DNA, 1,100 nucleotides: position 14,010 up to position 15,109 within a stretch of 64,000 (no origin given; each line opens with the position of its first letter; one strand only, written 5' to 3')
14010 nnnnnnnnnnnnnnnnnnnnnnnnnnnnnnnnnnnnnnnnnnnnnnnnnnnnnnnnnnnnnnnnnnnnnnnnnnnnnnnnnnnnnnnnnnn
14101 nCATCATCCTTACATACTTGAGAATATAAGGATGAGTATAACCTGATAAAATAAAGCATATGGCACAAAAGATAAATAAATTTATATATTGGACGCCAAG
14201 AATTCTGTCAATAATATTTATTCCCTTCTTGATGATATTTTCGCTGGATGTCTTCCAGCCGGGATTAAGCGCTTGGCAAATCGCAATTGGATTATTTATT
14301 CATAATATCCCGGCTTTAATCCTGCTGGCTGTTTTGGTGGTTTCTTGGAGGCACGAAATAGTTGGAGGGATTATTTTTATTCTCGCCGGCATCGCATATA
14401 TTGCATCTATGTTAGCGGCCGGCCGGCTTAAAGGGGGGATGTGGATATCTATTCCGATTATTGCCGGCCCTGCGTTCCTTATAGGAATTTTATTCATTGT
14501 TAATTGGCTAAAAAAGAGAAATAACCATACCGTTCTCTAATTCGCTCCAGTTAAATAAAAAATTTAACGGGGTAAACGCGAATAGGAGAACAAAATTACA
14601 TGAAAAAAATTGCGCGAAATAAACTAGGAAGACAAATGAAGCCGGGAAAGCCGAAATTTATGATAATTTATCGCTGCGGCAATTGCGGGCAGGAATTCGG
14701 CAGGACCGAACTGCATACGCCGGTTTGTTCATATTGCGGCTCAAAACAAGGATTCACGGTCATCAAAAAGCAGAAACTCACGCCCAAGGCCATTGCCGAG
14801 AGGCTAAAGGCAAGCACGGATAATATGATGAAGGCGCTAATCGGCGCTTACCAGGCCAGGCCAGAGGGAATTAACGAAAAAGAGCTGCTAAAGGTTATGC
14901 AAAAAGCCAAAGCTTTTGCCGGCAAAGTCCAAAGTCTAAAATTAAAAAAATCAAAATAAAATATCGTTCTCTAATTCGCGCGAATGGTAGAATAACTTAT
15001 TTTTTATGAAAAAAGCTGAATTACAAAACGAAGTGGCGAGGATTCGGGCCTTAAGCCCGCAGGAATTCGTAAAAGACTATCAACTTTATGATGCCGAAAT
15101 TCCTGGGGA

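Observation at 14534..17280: Repeated 26-bp palindromic operator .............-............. in front of five consecutive transcription units, two of them encoding ArsR-type regulators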

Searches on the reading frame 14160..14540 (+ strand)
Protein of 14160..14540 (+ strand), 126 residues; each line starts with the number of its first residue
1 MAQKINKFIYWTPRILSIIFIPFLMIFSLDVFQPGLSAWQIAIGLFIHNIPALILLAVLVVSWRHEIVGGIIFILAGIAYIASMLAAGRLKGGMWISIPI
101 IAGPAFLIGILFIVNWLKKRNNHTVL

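Call 14: search_protein_families(library=pfam, max_evalue=0.01, proteins=[window:14160-14540:+])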
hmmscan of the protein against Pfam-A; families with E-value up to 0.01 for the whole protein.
window:14160-14540:+ (126 aa): 2 families
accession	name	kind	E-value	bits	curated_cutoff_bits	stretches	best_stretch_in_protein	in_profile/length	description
PF24709.1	DUF7670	-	1.9e-33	115.8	29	1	3-122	2-116/118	Domain of unknown function (DUF7670)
PF07947.19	YhhN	-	0.0064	16.6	25.6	1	18-116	7-98/182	YhhN family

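Call 15: search_protein_families(library=ncbifam, max_evalue=0.01, proteins=[window:14160-14540:+])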
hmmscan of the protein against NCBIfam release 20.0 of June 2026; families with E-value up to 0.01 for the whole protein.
window:14160-14540:+ (126 aa): 0 families

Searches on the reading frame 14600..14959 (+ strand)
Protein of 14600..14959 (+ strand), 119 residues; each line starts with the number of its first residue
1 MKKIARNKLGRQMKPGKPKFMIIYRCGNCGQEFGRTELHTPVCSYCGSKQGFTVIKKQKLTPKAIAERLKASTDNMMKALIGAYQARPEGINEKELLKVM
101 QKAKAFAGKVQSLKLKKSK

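Call 14: search_protein_families(library=pfam, max_evalue=0.01, proteins=[window:14600-14959:+])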
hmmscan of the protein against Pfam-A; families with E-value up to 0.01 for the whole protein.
window:14600-14959:+ (119 aa): 2 families
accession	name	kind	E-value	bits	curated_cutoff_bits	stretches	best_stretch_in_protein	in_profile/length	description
PF09845.14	OapC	-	0.0052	17.5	23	1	25-114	3-93/133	Origin-associated protein OapC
PF01155.25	HypA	-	0.0074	16.7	28.9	0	23-50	70-96/112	Hydrogenase/urease nickel incorporation, metallochaperone, hypA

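Call 15: search_protein_families(library=ncbifam, max_evalue=0.01, proteins=[window:14600-14959:+])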
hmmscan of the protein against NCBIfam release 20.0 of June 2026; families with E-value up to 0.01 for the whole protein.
window:14600-14959:+ (119 aa): 2 families
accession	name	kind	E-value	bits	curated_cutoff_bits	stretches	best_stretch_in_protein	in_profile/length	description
NF001604.0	PRK00398.1-1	equivalog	6.8e-05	22.4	103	1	21-56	1-39/48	DNA-directed RNA polymerase subunit P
NF001607.0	PRK00398.1-4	equivalog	0.0004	20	89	1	21-49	7-37/53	DNA-directed RNA polymerase subunit P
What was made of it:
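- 14600..14959 (+): Zinc-ribbon protein gene, a target of the B site. The true start is probably ATG 14636 (107 aa), which has an AGGAAG Shine-Dalgarno sequence. Only weak zinc-ribbon hits (calls 14, 15).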
